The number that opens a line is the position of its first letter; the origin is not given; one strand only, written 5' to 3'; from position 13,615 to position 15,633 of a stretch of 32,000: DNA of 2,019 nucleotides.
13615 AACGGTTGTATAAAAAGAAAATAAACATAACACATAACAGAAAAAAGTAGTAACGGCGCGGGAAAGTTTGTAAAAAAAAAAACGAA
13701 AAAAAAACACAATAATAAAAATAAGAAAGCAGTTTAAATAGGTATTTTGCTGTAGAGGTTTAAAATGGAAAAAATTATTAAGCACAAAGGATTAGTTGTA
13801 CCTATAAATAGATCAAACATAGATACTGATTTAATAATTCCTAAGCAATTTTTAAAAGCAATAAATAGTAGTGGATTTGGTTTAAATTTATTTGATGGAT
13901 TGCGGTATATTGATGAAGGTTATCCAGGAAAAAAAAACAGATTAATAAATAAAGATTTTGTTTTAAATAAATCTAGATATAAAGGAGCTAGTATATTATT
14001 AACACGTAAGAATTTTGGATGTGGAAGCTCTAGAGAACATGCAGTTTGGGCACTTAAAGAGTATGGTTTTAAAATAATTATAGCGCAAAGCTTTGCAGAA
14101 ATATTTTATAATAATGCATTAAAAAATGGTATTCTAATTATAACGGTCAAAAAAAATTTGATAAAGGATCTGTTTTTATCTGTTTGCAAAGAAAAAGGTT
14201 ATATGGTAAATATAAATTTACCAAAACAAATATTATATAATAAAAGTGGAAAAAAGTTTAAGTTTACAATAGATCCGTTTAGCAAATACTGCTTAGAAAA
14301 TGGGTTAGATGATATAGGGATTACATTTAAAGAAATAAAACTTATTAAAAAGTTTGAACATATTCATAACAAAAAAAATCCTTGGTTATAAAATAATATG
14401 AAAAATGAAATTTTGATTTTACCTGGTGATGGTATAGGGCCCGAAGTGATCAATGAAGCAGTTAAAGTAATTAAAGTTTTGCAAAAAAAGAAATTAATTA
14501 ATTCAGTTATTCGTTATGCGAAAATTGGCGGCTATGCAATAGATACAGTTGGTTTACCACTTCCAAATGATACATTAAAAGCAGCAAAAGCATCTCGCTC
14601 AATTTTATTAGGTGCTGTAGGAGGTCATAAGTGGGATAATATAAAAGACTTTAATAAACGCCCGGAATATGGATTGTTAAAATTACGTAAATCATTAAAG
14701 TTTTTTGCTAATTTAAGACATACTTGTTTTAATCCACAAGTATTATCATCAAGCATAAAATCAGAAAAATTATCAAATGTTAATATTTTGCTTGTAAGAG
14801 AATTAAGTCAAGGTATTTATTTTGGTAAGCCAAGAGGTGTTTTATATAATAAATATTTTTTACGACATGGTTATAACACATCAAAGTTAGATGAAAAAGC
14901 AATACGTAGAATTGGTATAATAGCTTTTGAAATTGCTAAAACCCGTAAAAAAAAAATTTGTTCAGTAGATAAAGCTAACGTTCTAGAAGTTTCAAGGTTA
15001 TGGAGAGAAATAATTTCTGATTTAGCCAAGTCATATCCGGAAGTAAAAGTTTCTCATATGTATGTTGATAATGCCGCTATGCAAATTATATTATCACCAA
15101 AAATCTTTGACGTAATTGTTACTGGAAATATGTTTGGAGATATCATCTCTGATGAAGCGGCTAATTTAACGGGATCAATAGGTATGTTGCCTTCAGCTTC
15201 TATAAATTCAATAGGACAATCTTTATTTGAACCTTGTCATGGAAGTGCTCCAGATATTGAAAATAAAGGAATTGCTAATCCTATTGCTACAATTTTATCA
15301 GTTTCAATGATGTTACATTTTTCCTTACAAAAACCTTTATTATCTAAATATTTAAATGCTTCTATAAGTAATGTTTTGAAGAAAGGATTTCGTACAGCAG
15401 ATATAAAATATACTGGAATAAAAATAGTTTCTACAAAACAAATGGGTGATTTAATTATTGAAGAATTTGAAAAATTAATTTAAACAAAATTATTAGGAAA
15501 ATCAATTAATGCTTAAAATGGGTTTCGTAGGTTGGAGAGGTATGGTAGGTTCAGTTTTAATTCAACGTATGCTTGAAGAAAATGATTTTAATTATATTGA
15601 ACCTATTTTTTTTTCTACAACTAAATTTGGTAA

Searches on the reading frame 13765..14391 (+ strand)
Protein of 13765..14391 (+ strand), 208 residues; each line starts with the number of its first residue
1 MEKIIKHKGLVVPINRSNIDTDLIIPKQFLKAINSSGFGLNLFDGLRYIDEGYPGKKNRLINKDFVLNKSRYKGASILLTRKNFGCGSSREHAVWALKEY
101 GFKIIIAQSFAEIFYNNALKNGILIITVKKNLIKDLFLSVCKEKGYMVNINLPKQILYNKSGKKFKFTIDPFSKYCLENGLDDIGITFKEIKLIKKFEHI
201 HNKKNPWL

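Call 7: search_protein_families(library=ncbifam, proteins=[window:13765-14391:+])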
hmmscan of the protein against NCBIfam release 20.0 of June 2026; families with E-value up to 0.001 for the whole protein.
window:13765-14391:+ (208 aa): 14 families
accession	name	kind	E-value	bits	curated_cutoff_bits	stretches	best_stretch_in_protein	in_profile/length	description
NF002458.0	PRK01641.1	subfamily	1.8e-78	262.7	167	1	1-207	1-199/202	3-isopropylmalate dehydratase small subunit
TIGR00171.1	leuD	equivalog_domain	2.4e-66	223.2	116.25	1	1-190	1-184/188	3-isopropylmalate dehydratase small subunit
NF040625.1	HacB2_Meth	equivalog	6.5e-24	84.2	230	1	16-187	12-153/161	homoaconitase small subunit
TIGR02087.1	LEUD_arch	subfamily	8.5e-23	80.8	108.95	1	18-175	9-140/157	LeuD/DmdB family oxidoreductase small subunit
TIGR02084.1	leud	equivalog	1.6e-21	76.6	245.85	1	17-176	8-141/156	3-isopropylmalate dehydratase small subunit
NF040604.2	HacB_Meth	equivalog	1.7e-20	73.5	230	1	17-135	12-114/159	homoaconitase small subunit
NF010629.0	PRK14023.1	equivalog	4.8e-15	55.8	229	1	70-166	45-133/166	homoaconitate hydratase small subunit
NF005558.0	PRK07229.1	equivalog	3.8e-11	42.3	612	1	64-130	515-580/647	aconitate hydratase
TIGR01342.1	acon_putative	hypoth_equivalog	1.3e-09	36.8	719.15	1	14-130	476-583/655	putative aconitate hydratase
TIGR00139.1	h_aconitase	equivalog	5e-08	31.8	529.9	1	71-135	578-641/709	homoaconitase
TIGR01340.1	aconitase_mito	equivalog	1.4e-07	30.2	825.35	1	77-132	625-680/745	aconitate hydratase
NF006757.0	PRK09277.1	subfamily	4.3e-06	24.7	686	1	74-131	757-814/888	aconitate hydratase AcnA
TIGR01341.1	aconitase_1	equivalog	5.4e-06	24.4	945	1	73-133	747-807/876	aconitate hydratase AcnA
NF009520.0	PRK12881.1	subfamily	6.2e-05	20.9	905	1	74-132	762-820/893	aconitate hydratase AcnA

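Call 41: find_encoding_contigs(protein=window:13765-14391:+, flank=4000, max_places=10)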
Protein window:13765-14391:+ (208 aa): 20 contigs read that carry it; 7 places shown.
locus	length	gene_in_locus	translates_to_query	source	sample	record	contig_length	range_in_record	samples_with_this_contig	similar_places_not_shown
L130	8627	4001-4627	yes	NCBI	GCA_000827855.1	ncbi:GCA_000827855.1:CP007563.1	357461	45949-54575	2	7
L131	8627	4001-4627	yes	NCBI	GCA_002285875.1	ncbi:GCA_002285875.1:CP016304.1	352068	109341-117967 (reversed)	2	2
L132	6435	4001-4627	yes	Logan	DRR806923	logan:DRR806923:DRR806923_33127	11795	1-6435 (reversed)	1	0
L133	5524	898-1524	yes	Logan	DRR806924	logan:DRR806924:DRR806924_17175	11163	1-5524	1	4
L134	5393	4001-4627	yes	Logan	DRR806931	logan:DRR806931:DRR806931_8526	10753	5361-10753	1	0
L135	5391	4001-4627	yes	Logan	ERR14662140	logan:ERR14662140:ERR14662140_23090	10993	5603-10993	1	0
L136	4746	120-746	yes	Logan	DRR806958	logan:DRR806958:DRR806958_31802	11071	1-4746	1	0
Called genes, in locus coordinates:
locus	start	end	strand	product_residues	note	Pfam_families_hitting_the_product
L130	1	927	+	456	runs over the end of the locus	PF02874:ATP-synt_ab_N, PF00006:ATP-synt_ab, PF22919:ATP-synt_VA_C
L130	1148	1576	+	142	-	PF02823:ATP-synt_DE_N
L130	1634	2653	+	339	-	PF02729:OTCace_N, PF00185:OTCace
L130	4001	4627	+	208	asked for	PF00694:Aconitase_C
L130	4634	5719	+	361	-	PF00180:Iso_dh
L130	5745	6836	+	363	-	PF01118:Semialdhyde_dh, PF02774:Semialdhyde_dhC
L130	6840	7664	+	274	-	PF01416:PseudoU_synth_1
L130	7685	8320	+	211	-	PF00697:PRAI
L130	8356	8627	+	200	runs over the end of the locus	PF01810:LysE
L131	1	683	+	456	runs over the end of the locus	PF02874:ATP-synt_ab_N, PF00006:ATP-synt_ab, PF22919:ATP-synt_VA_C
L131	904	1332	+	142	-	PF02823:ATP-synt_DE_N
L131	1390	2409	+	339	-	PF02729:OTCace_N, PF00185:OTCace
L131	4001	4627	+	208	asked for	PF00694:Aconitase_C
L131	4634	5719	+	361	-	PF00180:Iso_dh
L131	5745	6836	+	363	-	PF01118:Semialdhyde_dh, PF02774:Semialdhyde_dhC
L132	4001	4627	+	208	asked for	PF00694:Aconitase_C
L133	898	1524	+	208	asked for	PF00694:Aconitase_C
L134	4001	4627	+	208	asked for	PF00694:Aconitase_C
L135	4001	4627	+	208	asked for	PF00694:Aconitase_C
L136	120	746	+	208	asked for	PF00694:Aconitase_C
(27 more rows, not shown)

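Call 43: find_homologous_proteins(query=window:13765-14391:+, max_evalue=1e-40)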
Query window:13765-14391:+ (208 aa): 7600 proteins with E <= 1e-40 among 8000 candidates; the best 120 are listed.
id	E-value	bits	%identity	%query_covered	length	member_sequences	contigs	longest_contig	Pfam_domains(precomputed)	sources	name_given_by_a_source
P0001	6.3e-133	459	100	100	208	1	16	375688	PF00694.26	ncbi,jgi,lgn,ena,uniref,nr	ncbi:3-isopropylmalate dehydratase small subunit [Candidatus Portiera aleyrodidarum]|uniref:3-isopro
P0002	1.6e-132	458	100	100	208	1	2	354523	PF00694.26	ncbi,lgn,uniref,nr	ncbi:3-isopropylmalate dehydratase small subunit [Candidatus Portiera aleyrodidarum]|uniref:3-isopro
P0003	1.1e-131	455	99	100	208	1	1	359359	PF00694.26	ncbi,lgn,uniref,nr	ncbi:3-isopropylmalate dehydratase small subunit [Candidatus Portiera aleyrodidarum]|uniref:3-isopro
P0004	2.2e-116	405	88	100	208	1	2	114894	PF27512.1,PF00694.26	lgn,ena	-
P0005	1.9e-112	392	85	100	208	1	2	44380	PF00694.26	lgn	-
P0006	4.5e-111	387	84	100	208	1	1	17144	PF00694.26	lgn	-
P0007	5.6e-111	387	84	100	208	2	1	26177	PF00694.26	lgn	-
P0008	6.0e-111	387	85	100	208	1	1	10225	PF00694.26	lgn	-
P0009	4.7e-110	384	84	100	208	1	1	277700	PF00694.26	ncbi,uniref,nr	ncbi:3-isopropylmalate dehydratase small subunit [Candidatus Portiera aleyrodidarum]|uniref:3-isopro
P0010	8.5e-110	383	84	100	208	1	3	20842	PF00694.26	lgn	-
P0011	8.5e-109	380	82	100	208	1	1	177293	PF27512.1,PF00694.26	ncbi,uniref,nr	ncbi:3-isopropylmalate dehydratase small subunit [Candidatus Portiera aleyrodidarum]|uniref:3-isopro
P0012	9.3e-109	380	83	100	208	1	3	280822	PF00694.26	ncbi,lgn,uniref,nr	ncbi:3-isopropylmalate dehydratase small subunit [Candidatus Portiera aleyrodidarum]|uniref:3-isopro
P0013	2.7e-105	369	81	100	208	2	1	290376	PF00694.26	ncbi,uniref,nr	ncbi:3-isopropylmalate dehydratase small subunit [Candidatus Portiera aleyrodidarum]|uniref:3-isopro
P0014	3.7e-76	273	58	100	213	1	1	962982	PF27512.1,PF27434.1,PF00694.26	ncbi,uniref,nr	ncbi:3-isopropylmalate dehydratase small subunit [Phytohalomonas tamaricis]|uniref:3-isopropylmalate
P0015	1.3e-75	272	56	100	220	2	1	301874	PF27512.1,PF27434.1,PF00694.26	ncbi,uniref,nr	ncbi:3-isopropylmalate dehydratase small subunit [Onishia niordana]|uniref:3-isopropylmalate dehydra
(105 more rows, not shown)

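Call 44: find_encoding_contigs(protein=P0004, flank=10000, max_places=2)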
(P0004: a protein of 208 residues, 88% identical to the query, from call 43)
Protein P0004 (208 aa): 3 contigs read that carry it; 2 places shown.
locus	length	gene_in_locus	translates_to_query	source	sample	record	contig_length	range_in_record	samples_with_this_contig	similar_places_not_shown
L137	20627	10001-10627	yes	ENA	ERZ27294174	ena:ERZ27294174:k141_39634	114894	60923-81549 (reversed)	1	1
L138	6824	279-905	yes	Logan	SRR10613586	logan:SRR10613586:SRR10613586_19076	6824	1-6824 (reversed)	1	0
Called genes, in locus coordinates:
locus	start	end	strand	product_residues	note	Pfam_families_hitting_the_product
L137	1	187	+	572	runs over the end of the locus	PF01134:GIDA, PF12831:FAD_oxidored (faint), PF21680:GIDA_C_1st (weak)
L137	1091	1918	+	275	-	PF00119:ATP-synt_A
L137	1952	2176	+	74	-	PF00137:ATP-synt_C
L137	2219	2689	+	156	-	PF00430:ATP-synt_B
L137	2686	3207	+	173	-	PF00213:OSCP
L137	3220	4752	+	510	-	PF02874:ATP-synt_ab_N, PF00006:ATP-synt_ab, PF00306:ATP-synt_ab_C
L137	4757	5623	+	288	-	PF00231:ATP-synt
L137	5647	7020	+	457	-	PF02874:ATP-synt_ab_N, PF00006:ATP-synt_ab, PF22919:ATP-synt_VA_C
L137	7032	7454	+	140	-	PF02823:ATP-synt_DE_N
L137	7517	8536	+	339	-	PF02729:OTCace_N, PF00185:OTCace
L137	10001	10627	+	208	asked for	PF00694:Aconitase_C, PF27512:LeuD (weak)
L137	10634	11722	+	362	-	PF00180:Iso_dh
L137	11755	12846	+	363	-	PF01118:Semialdhyde_dh, PF02774:Semialdhyde_dhC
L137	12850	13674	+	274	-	PF01416:PseudoU_synth_1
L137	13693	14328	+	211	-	PF00697:PRAI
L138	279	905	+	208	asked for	PF00694:Aconitase_C, PF27512:LeuD (weak)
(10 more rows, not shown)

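Call 45: find_encoding_contigs(protein=P0011, flank=10000, max_places=1)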
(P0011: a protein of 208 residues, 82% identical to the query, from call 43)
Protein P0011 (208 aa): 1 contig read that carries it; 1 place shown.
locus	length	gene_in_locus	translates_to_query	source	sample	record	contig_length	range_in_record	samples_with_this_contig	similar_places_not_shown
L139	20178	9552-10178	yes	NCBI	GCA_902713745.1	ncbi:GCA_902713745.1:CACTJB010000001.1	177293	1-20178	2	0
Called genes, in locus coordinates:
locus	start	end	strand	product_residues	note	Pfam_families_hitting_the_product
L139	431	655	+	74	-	PF00137:ATP-synt_C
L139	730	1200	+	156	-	-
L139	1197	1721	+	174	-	PF00213:OSCP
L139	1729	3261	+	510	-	PF02874:ATP-synt_ab_N, PF00006:ATP-synt_ab, PF00306:ATP-synt_ab_C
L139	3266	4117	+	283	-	PF00231:ATP-synt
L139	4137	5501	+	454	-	PF02874:ATP-synt_ab_N, PF00006:ATP-synt_ab, PF22919:ATP-synt_VA_C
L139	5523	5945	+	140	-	PF02823:ATP-synt_DE_N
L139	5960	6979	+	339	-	PF02729:OTCace_N, PF00185:OTCace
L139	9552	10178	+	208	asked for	PF00694:Aconitase_C, PF27512:LeuD (weak)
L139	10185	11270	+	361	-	PF00180:Iso_dh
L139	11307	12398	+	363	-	PF01118:Semialdhyde_dh, PF02774:Semialdhyde_dhC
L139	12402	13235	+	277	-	PF01416:PseudoU_synth_1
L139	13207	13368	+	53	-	-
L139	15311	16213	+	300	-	PF08496:Peptidase_S49_N, PF01343:Peptidase_S49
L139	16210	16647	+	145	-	PF01502:PRA-CH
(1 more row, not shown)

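Call 46: find_encoding_contigs(protein=P0012, flank=10000, max_places=1)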
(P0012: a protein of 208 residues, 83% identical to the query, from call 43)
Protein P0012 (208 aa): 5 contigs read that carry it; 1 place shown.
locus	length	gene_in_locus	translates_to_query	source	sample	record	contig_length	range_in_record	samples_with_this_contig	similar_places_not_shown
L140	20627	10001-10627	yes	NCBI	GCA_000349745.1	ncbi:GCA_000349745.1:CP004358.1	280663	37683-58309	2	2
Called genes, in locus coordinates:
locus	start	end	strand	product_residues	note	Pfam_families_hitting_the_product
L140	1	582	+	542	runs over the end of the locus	PF05977:MFS_3, PF07690:MFS_1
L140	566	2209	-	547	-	PF00575:S1, PF10150:RNase_E_G, PF20833:RNase_E_G_Thio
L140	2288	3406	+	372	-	PF01479:S4 (weak), PF00849:PseudoU_synth_2, PF01783:Ribosomal_L32p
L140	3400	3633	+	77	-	PF00550:PP-binding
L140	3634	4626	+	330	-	PF13177:DNA_pol3_delta2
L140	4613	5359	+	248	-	PF00089:Trypsin, PF13365:Trypsin_2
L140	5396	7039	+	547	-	PF00682:HMGL-like, PF22615:IPMS_D2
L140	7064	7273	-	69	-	PF00313:CSD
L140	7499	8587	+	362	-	PF01264:Chorismate_synt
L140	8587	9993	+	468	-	PF00330:Aconitase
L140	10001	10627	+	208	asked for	PF00694:Aconitase_C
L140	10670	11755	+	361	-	PF00180:Iso_dh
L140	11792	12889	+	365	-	PF01118:Semialdhyde_dh, PF02774:Semialdhyde_dhC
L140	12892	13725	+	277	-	PF01416:PseudoU_synth_1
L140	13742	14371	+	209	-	PF00697:PRAI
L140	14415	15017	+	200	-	PF01810:LysE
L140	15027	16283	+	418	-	PF02403:Seryl_tRNA_N, PF00587:tRNA-synt_2b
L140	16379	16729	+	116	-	PF04358:DsrC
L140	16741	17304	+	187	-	PF01521:Fe-S_biosyn (weak), PF01106:NifU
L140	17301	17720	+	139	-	PF02657:SufE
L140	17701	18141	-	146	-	PF01502:PRA-CH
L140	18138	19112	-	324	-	PF08496:Peptidase_S49_N, PF01343:Peptidase_S49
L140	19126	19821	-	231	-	PF00929:RNase_T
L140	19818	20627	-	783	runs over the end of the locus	PF03483:B3_4, PF03484:B5, PF17759:tRNA_synthFbeta, PF03147:FDX-ACB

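Call 77: find_encoding_contigs(protein=P0005, flank=10000, max_places=1)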
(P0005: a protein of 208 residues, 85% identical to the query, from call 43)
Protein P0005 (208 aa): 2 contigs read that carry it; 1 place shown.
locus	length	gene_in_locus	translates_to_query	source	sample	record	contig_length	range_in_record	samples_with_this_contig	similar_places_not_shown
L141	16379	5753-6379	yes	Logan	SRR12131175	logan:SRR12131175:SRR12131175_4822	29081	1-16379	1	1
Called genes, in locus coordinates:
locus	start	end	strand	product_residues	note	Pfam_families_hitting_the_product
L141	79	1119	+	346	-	PF00089:Trypsin, PF13365:Trypsin_2, PF13180:PDZ_2 (weak)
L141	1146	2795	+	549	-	PF00682:HMGL-like, PF22615:IPMS_D2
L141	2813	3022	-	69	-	PF00313:CSD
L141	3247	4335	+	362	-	PF01264:Chorismate_synt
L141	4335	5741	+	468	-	PF00330:Aconitase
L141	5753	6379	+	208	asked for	PF00694:Aconitase_C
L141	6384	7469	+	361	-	PF00180:Iso_dh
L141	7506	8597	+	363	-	PF01118:Semialdhyde_dh, PF02774:Semialdhyde_dhC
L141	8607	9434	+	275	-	PF01416:PseudoU_synth_1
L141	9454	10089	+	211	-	PF00697:PRAI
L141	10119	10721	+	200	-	PF01810:LysE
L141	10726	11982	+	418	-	PF02403:Seryl_tRNA_N, PF00587:tRNA-synt_2b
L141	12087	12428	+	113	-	PF04358:DsrC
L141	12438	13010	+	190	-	PF01521:Fe-S_biosyn, PF01106:NifU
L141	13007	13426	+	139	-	PF02657:SufE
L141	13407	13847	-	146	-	PF01502:PRA-CH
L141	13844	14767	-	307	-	PF08496:Peptidase_S49_N, PF01343:Peptidase_S49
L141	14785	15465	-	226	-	PF00929:RNase_T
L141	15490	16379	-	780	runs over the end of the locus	PF03483:B3_4, PF03484:B5, PF17759:tRNA_synthFbeta, PF03147:FDX-ACB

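Call 78: find_encoding_contigs(protein=P0007, flank=10000, max_places=1)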
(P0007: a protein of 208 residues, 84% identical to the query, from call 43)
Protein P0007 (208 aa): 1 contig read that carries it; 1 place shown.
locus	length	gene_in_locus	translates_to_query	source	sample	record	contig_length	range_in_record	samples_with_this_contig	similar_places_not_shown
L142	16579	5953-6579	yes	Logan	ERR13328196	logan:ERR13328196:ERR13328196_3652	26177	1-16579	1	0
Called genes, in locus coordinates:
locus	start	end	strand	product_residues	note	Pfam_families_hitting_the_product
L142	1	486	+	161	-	?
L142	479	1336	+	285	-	PF00089:Trypsin, PF10459:Peptidase_S46 (faint), PF13365:Trypsin_2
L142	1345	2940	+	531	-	PF00682:HMGL-like, PF22615:IPMS_D2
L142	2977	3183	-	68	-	PF00313:CSD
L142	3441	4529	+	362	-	PF01264:Chorismate_synt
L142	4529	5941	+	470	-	PF00330:Aconitase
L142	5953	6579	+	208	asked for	PF00694:Aconitase_C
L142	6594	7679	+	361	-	PF00180:Iso_dh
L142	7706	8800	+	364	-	PF01118:Semialdhyde_dh, PF02774:Semialdhyde_dhC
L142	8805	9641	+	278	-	PF01416:PseudoU_synth_1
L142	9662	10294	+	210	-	PF00697:PRAI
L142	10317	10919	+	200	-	PF01810:LysE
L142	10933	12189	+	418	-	PF02403:Seryl_tRNA_N, PF00587:tRNA-synt_2b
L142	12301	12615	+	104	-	PF04358:DsrC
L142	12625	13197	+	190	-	PF01521:Fe-S_biosyn (weak), PF01106:NifU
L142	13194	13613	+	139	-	PF02657:SufE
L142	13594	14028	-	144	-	PF01502:PRA-CH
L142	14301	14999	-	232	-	PF00929:RNase_T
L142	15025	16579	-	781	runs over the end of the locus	PF03483:B3_4, PF03484:B5, PF17759:tRNA_synthFbeta, PF03147:FDX-ACB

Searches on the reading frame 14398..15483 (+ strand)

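Call 7: search_protein_families(library=ncbifam, proteins=[window:14398-15483:+])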
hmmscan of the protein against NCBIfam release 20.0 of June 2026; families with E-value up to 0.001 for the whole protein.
window:14398-15483:+ (361 aa): 16 families
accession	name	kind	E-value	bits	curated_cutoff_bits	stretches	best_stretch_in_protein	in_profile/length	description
TIGR00169.1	leuB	equivalog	1.2e-126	422.5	353.2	1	5-352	2-348/349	3-isopropylmalate dehydrogenase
TIGR02088.1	LEU3_arch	subfamily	1.1e-74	251.6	409.8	1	6-337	2-311/324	isopropylmalate/isohomocitrate dehydrogenases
NF040619.1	AksF_Meth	equivalog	3.7e-69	233.4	500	1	4-336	3-330/343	homoisocitrate dehydrogenase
NF040626.1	AksF2_Meth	equivalog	4.7e-68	229.9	540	1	4-359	3-332/333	homoisocitrate dehydrogenase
NF002898.0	PRK03437.1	equivalog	8e-68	229.2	393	1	4-356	6-344/347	3-isopropylmalate dehydrogenase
TIGR02089.1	TTC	equivalog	4.7e-63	213.2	470.4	1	4-339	5-338/352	tartrate dehydrogenase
NF006048.0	PRK08194.1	equivalog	9.6e-60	202.5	501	1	4-357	5-349/352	tartrate dehydrogenase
NF006529.0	PRK08997.1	equivalog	2.2e-56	191.3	510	1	1-335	2-317/335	isocitrate dehydrogenase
NF006673.0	PRK09222.1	equivalog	1.1e-50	173.1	509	1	2-359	4-343/482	NADP-dependent isocitrate dehydrogenase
NF040855.1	iso_homocit_dh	equivalog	2.1e-50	171.9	680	1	5-356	4-318/345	isocitrate--homoisocitrate dehydrogenase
TIGR02924.1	ICDH_alpha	equivalog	1.6e-43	149.4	561.35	1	5-359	3-339/473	isocitrate dehydrogenase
TIGR00175.1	mito_nad_idh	equivalog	1.1e-42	146.4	432.4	1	3-337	4-318/334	isocitrate dehydrogenase (NAD(+))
NF005036.0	PRK06451.1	equivalog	7.8e-28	97.3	484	2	216-360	268-411/412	NADP-dependent isocitrate dehydrogenase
TIGR00183.1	prok_nadp_idh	equivalog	9.6e-25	87.3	567.3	1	160-357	232-416/417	isocitrate dehydrogenase (NADP(+))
NF005425.0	PRK07006.1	equivalog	3.7e-21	75.4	490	1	209-356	268-415/416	NADP-dependent isocitrate dehydrogenase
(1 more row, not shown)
